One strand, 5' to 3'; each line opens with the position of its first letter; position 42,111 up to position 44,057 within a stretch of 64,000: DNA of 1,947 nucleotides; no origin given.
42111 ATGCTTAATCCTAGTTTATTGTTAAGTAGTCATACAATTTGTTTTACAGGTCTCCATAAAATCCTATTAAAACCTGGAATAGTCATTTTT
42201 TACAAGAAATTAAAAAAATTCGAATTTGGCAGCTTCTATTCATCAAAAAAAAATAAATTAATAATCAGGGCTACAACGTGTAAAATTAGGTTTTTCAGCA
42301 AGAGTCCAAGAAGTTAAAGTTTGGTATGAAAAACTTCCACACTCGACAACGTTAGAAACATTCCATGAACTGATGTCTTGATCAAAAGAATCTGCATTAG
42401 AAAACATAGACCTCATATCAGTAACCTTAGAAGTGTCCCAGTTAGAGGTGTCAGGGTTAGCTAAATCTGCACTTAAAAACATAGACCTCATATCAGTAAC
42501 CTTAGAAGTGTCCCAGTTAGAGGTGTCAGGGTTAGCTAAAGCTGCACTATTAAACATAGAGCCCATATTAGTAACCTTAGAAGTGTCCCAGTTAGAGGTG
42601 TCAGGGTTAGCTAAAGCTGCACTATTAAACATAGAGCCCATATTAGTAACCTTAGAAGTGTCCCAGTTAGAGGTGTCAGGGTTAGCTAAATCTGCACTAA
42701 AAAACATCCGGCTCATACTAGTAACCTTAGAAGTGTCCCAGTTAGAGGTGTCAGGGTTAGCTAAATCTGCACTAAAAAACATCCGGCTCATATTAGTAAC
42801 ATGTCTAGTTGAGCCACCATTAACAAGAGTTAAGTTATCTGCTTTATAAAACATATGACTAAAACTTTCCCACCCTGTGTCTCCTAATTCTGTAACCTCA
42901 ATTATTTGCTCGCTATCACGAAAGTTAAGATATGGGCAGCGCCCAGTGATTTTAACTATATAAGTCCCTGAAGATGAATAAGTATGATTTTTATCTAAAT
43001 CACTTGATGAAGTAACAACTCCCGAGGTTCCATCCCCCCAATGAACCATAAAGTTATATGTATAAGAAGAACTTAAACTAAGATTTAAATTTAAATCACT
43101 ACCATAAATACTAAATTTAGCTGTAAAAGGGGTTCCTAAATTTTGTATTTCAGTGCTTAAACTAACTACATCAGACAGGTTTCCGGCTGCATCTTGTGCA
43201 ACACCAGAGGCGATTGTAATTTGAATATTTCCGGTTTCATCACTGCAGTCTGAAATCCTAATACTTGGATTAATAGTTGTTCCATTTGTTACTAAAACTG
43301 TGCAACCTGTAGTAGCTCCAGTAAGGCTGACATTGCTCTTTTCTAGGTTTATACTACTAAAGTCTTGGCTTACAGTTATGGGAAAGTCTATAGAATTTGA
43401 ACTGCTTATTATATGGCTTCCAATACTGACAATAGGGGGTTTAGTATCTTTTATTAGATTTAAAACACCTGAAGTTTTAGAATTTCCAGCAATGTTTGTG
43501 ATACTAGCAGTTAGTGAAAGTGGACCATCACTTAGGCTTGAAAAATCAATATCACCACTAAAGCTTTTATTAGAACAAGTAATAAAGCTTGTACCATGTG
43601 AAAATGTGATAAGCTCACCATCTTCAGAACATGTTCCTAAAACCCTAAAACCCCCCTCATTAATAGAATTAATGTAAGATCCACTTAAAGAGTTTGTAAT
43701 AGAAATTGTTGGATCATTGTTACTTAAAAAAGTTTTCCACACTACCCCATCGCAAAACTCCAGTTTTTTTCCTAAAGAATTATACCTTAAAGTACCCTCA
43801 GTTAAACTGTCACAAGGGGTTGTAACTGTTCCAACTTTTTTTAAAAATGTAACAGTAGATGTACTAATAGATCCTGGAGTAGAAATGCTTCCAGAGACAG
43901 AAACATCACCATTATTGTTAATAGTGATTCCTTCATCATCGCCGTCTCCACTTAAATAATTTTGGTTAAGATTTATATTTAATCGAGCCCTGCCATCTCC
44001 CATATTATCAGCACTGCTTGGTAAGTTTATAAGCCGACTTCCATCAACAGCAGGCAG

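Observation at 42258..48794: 2178-aa modular fibre/adhesin combining phage-tail-fibre-like repeats with a DUF285/BspA-type C-terminal head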

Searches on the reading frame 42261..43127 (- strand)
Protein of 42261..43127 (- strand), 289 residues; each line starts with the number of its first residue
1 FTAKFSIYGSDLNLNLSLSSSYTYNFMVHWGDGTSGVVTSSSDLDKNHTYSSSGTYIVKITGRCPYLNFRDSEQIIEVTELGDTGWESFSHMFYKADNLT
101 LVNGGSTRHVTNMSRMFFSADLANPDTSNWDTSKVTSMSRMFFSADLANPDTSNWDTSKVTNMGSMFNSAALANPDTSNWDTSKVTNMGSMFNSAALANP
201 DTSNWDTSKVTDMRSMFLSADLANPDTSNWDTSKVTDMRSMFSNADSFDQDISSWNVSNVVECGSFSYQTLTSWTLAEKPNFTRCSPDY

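Call 44: search_protein_families(library=phrogs, proteins=[window:42261-43127:-], max_evalue=0.01)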
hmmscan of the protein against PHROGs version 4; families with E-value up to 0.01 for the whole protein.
window:42261-43127:- (289 aa): 4 families
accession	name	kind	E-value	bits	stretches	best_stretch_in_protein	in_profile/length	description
phrog_17273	-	unknown function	2.6e-54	185.1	2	67-261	1143-1338/1713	-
phrog_22899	-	unknown function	4.2e-27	95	1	90-265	163-341/1857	-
phrog_3649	-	unknown function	5.6e-25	89.1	2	89-218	192-325/375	-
phrog_35701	-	unknown function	1.2e-09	39.1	0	225-260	10-51/78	-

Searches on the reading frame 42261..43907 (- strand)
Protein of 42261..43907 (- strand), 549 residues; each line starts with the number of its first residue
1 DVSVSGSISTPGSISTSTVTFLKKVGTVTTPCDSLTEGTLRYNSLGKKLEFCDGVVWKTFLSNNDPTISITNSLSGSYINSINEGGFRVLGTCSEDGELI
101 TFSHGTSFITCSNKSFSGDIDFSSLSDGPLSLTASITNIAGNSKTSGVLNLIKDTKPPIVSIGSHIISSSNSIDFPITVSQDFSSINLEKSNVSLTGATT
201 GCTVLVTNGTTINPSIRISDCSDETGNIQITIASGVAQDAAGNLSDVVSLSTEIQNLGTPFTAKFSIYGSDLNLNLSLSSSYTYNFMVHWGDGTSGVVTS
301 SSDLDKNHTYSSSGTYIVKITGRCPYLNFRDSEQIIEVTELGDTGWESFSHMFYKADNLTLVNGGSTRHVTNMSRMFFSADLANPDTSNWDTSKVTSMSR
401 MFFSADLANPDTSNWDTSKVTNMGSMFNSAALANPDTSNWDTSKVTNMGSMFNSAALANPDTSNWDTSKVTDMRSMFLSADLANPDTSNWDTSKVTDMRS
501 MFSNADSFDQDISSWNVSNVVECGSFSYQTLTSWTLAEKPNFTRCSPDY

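Call 39: find_homologous_proteins(query=window:42261-43907:-, max_evalue=0.00001)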
Query window:42261-43907:- (549 aa): 1049 proteins with E <= 0.00001 among 8000 candidates; the best 120 are listed.
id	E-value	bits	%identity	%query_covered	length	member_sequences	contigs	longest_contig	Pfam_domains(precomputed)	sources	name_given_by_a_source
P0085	0.0e+0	1537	84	85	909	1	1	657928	PF18197.7,PF03382.21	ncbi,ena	-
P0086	5.8e-284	961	72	88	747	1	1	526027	PF05589.18,PF03382.21,PF19077.7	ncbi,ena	-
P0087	4.8e-252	856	81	49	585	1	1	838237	PF03382.21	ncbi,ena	-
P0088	2.5e-141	490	34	58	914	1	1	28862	PF03382.21,PF00801.27,PF00028.24,PF18911.7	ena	-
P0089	4.5e-138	480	44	33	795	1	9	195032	PF03382.21,PF28355.1,PF18998.7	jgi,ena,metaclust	metaclust:\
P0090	7.4e-127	443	45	39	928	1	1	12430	PF03382.21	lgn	-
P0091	8.7e-122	426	42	48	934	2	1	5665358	PF03382.21,PF00801.27,PF18962.8,PF18911.7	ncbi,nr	ncbi:BspA family leucine-rich repeat surface protein [Flavivirga eckloniae]|nr:BspA family leucine-r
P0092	7.9e-117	410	42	47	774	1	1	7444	PF03382.21,PF00801.27,PF18911.7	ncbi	-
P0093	1.7e-116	408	53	33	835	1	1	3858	PF03382.21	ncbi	-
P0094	2.7e-112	395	52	28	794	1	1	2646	PF03382.21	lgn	-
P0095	4.3e-108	381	43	70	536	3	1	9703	PF03382.21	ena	-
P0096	1.5e-106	376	38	53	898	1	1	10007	PF03382.21,PF10282.16,PF25171.2,PF08450.19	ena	-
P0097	1.5e-106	376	45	46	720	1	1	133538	PF03382.21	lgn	-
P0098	6.1e-106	374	41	48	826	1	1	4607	PF05589.18,PF03382.21,PF00801.27,PF11141.14,PF18962.8,PF18911.7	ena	-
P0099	7.5e-104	367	36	60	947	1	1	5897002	PF03382.21,PF09479.17,PF18962.8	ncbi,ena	-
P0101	2.3e-101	359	38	52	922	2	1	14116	PF03382.21,PF00801.27,PF05345.19,PF18911.7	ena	-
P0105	5.0e-99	351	33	46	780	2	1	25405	PF03382.21,PF00801.27,PF18911.7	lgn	-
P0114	1.7e-94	336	35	47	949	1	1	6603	PF03382.21,PF00801.27,PF18911.7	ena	-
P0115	3.1e-94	335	41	46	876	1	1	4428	PF03382.21,PF00801.27,PF18962.8,PF18911.7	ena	-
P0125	2.6e-90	322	37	44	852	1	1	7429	PF03382.21,PF18962.8,PF18911.7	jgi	-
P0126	3.4e-90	322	47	44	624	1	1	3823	PF03382.21,PF00801.27,PF18911.7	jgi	-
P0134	2.8e-88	315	35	46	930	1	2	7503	PF03382.21,PF00801.27,PF18962.8,PF18911.7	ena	-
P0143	1.7e-86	309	31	68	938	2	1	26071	PF03382.21,PF00801.27,PF23141.2,PF18911.7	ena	-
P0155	1.7e-83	300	32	45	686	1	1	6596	PF03382.21,PF00801.27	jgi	-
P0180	1.1e-79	287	46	32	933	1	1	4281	PF21027.4,PF03382.21,PF00801.27,PF18962.8,PF17803.8,PF18911.7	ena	-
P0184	3.9e-79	285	39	43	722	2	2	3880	PF03382.21,PF18962.8,PF18911.7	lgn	-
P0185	3.9e-79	285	35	54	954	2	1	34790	PF03382.21,PF00801.27,PF18962.8,PF24595.2,PF18911.7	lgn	-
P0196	1.1e-76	277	36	48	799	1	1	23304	PF03382.21,PF00801.27,PF18911.7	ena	-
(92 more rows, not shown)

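Call 40: find_encoding_contigs(protein=P0085, flank=10000, max_places=3)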
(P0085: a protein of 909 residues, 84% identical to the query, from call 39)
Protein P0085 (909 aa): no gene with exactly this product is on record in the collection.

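Call 56: predict_structure(alignment_id=A1)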
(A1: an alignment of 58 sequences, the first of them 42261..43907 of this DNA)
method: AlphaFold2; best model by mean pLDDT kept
length: 549 residues; sequences in the alignment: 58
mean_pLDDT: 74.9   pTM: 0.65
mean pLDDT of the five models: 74.9, 73.9, 73.6, 71.9, 71.0
residues with pLDDT >= 90: 235; 70-90: 87; 50-70: 134; < 50: 93
segments of 3 or more residues with pLDDT < 50: 1-64, 71-78, 156-158, 168-172, 209-211
pLDDT, mean of each block of 10 residues (from residue 1): 34 33 30 32 34 31 49 45 62 81 77 81 71 80 77 56 50 52 53 55 56 61 58 60 61 66 95 96 94 94 93 98 93 96 95 98 94 98 96 98 97 98 98 97 98 97 97 96 93 94 88 87 71 64 60
secondary structure, 60 per line:
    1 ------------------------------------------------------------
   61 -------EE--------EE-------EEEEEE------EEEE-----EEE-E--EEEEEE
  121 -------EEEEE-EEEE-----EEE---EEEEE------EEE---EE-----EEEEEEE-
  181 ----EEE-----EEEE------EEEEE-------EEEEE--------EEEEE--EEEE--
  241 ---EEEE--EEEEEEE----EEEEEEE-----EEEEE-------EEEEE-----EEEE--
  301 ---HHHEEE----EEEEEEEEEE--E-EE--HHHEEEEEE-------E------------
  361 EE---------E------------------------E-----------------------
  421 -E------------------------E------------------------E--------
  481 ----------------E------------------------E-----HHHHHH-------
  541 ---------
elements in order: E87-92 E99-102 E108-110 E115-120 E128-132 E134-137 E143-145 E149-153 E160-162 E173-179 E185-187 E193-196 E203-207 E215-219 E228-232 E235-238 E244-247 E250-256 E261-267 E273-277 E285-289 E295-298 E307-309 E314-323 E335-340 H528-533

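Call 59: fold_search(model_id=the predicted structure, library=pdb)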
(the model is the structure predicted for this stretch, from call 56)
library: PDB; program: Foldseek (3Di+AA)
matches with E <= 10: 1466; with E <= 0.001: 9
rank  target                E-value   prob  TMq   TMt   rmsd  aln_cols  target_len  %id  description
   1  6e57_A                1.4e-04  0.98  0.11  0.14  18.7       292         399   11  Bacteroides ovatus mixed-linkage glucan utilization locus (MLGUL) SGBP-B in complex with mixed-linkage heptasaccharide (released 2019-05-29)
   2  6e9b_A                1.8e-04  0.97  0.11  0.15  18.6       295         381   12  Bacteroides ovatus mixed-linkage glucan utilization locus (MLGUL) SGBP-B in complex with mixed-linkage heptasaccharide (released 2019-05-15)
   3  2yn3_C                2.5e-04  1.00  0.20  0.32  11.2       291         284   15  Structural insight into the giant calcium-binding adhesin SiiE: implications for the adhesion of Salmonella enterica t (released 2013-04-03)
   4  4kwu                  4.5e-04  0.99  0.16  0.10  22.8       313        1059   13  1.9 Angstrom resolution crystal structure of uncharacterized protein lmo2446 from Listeria monocytogenes EGD-e in comple (released 2013-06-19)
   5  5jdd                  4.7e-04  0.98  0.14  0.23  16.2       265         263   11  Crystal structure of I9-I11 tandem from titin (P212121) (released 2016-09-14)
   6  4zmh_B                6.0e-04  0.89  0.11  0.08  21.0       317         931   11  Crystal structure of a five-domain GH115 alpha-Glucuronidase from the Marine Bacterium Saccharophagus degradans 2-40T (released 2016-05-04)
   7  3pdd                  8.4e-04  1.00  0.15  0.32  11.3       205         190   15  Structures of Clostridium thermocellum CbhA fibronectin(III)-like modules (released 2011-11-23)
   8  2yn5_A                8.8e-04  1.00  0.19  0.31  11.9       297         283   16  Structural insight into the giant calcium-binding adhesin SiiE: implications for the adhesion of Salmonella enterica t (released 2013-04-03)
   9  5ldy_B                8.8e-04  0.99  0.18  0.24  17.1       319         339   11  Structure of Yersinia pseudotuberculosis InvD (released 2017-06-14)
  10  9qj4_B                1.0e-03  0.99  0.13  0.20  19.0       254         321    7  Structure of the Complement classical and lectin pathway proconvertase, C4b2 (released 2025-12-24)
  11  5i0d_A                1.1e-03  0.99  0.16  0.10  23.0       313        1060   13  Cycloalternan-forming enzyme from Listeria monocytogenes in complex with cycloalternan (released 2016-12-14)
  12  4kmq                  1.1e-03  0.98  0.16  0.10  22.4       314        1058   13  1.9 Angstrom resolution crystal structure of uncharacterized protein lmo2446 from Listeria monocytogenes EGD-e (released 2013-05-29)
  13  1ug9                  1.1e-03  0.96  0.14  0.08  19.1       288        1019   11  Crystal Structure of Glucodextranase from Arthrobacter globiformis I42 (released 2003-12-09)
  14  5erp_B                1.3e-03  1.00  0.17  0.20   8.7       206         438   13  Crystal structure of human Desmocollin-2 ectodomain fragment EC2-5 (released 2016-06-15)
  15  2yn5_B                1.3e-03  0.99  0.19  0.31  11.8       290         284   16  Structural insight into the giant calcium-binding adhesin SiiE: implications for the adhesion of Salmonella enterica t (released 2013-04-03)
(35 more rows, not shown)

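Call 69: fold_search(model_id=the predicted structure, library=viral)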
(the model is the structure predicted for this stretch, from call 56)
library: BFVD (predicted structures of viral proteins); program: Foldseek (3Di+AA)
matches with E <= 10: 691; with E <= 0.001: 78
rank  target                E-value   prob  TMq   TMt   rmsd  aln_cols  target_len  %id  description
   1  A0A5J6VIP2            7.1e-15  1.00  0.30  0.33   3.5       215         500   39  BspA family leucine-rich repeat surface protein [Megaviridae environmental sample]
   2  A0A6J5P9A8            1.0e-14  1.00  0.42  0.26  35.1       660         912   18  Bacterial surface protein 26-residue repeat [uncultured Caudovirales phage]
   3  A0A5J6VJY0            2.8e-14  1.00  0.32  0.45   4.6       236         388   28  BspA family leucine-rich repeat surface protein [Megaviridae environmental sample]
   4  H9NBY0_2              7.4e-14  1.00  0.25  0.17   9.7       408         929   18  (no name in the UniProt tables at hand)
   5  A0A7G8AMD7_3          9.0e-14  1.00  0.30  0.14   6.3       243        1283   29  (no name in the UniProt tables at hand)
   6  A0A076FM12            1.1e-13  1.00  0.30  0.43   4.7       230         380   35  BspA family leucine-rich repeat surface protein [Aureococcus anophagefferens virus]
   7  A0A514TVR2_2          1.7e-13  1.00  0.31  0.13   1.8       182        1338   37  BspA family leucine-rich repeat surface protein [Aeromonas phage D3]
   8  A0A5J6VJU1            2.4e-13  1.00  0.32  0.73   1.3       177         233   43  Surface protein [Megaviridae environmental sample]
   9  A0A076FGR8            3.9e-13  1.00  0.32  0.52   4.1       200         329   34  BspA family leucine-rich repeat surface protein [Aureococcus anophagefferens virus]
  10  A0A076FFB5            4.5e-13  1.00  0.33  0.38   2.4       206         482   31  Putative E3 ubiquitin ligase [Aureococcus anophagefferens virus]
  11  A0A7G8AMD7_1          5.2e-13  1.00  0.33  0.15   2.8       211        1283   26  (no name in the UniProt tables at hand)
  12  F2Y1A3                7.0e-13  1.00  0.32  0.15   3.0       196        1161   37  (no name in the UniProt tables at hand)
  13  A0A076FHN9            3.0e-12  1.00  0.32  0.33   2.0       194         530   36  BspA family leucine-rich repeat surface protein [Aureococcus anophagefferens virus]
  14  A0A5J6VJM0            3.7e-12  1.00  0.32  0.48   3.8       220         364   42  BspA family leucine-rich repeat surface protein [Megaviridae environmental sample]
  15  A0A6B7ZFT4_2          5.5e-12  1.00  0.33  0.19   2.7       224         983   31  BspA family leucine-rich repeat surface protein [Klebsiella phage N1M2]
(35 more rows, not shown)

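Call 85: find_encoding_contigs(protein=P0087, flank=8000, max_places=3)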
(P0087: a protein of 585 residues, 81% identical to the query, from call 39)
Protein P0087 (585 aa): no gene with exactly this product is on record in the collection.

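Call 91: search_protein_families(library=ncbifam, proteins=[P0085, P0087], max_evalue=0.00001)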
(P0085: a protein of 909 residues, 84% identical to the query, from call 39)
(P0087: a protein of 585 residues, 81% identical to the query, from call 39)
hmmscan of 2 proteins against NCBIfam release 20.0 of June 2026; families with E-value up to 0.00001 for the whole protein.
P0085 (909 aa): 3 families
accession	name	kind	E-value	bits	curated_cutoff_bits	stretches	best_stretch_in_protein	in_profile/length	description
NF045896.1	Mbov_0838_LP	exception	4.2e-72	243.5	500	5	524-637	266-379/433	Mbov_0838 family PARCEL repeat surface lipoprotein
TIGR02167.2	Liste_lipo_26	repeat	3.3e-51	170.4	30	0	748-760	14-26/26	PARCEL repeat-containing surface protein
TIGR00323.1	eIF-6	equivalog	3.3e-12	46.2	137.75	0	479-509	138-168/215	translation initiation factor IF-6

P0087 (585 aa): 2 families
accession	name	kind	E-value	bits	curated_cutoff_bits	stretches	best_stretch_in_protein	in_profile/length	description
NF045896.1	Mbov_0838_LP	exception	8.5e-61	206.2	500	5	375-470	266-361/433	Mbov_0838 family PARCEL repeat surface lipoprotein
TIGR02167.2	Liste_lipo_26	repeat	6.8e-42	140.6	30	0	499-511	14-26/26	PARCEL repeat-containing surface protein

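Call 92: search_protein_families(library=pfam, proteins=[P0085, P0087], max_evalue=0.001)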
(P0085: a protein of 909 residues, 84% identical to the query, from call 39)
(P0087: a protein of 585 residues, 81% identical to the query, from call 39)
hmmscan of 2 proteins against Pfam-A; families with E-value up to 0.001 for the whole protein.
P0085 (909 aa): 2 families
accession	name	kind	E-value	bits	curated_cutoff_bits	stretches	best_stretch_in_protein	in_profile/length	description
PF03382.20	DUF285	-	1e-129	425.9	25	5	519-618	14-113/120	Mycoplasma protein of unknown function, DUF285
PF18197.6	TTHB210-like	-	2.2e-07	31.8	26.6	0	679-699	5-29/50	Hypothetical protein TTHB210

P0087 (585 aa): 1 family
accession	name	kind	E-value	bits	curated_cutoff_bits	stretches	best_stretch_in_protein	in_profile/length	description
PF03382.20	DUF285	-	3.6e-96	317.6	25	4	395-497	14-116/120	Mycoplasma protein of unknown function, DUF285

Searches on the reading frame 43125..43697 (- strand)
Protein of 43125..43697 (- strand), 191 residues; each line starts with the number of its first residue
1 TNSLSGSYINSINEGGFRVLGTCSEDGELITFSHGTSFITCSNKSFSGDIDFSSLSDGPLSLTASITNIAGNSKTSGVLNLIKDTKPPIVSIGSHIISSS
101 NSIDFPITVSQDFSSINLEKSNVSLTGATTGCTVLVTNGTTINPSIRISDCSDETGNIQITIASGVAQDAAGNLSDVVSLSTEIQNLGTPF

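Call 44: search_protein_families(library=phrogs, proteins=[window:43125-43697:-], max_evalue=0.01)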
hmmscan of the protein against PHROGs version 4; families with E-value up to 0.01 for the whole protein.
window:43125-43697:- (191 aa): 0 families

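Call 45: search_protein_families(library=pfam, proteins=[window:43125-43697:-], max_evalue=10)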
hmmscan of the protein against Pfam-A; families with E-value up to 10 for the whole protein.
window:43125-43697:- (191 aa): 1 family
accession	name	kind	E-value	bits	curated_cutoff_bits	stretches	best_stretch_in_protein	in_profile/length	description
PF19077.6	Big_13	-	0.00097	20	27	1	46-85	60-102/102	Bacterial Ig-like domain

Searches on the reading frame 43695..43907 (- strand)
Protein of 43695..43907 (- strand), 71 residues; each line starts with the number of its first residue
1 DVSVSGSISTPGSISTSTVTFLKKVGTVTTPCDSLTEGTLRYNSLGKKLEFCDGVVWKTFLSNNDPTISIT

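Call 44: search_protein_families(library=phrogs, proteins=[window:43695-43907:-], max_evalue=0.01)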
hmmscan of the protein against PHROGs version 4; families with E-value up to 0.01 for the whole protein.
window:43695-43907:- (71 aa): 1 family
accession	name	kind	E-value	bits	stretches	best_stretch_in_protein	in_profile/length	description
phrog_30742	-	tail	0.00044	19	1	7-59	963-1015/1029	tail fiber protein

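Call 45: search_protein_families(library=pfam, proteins=[window:43695-43907:-], max_evalue=10)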
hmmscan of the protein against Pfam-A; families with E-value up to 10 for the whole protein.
window:43695-43907:- (71 aa): 0 families
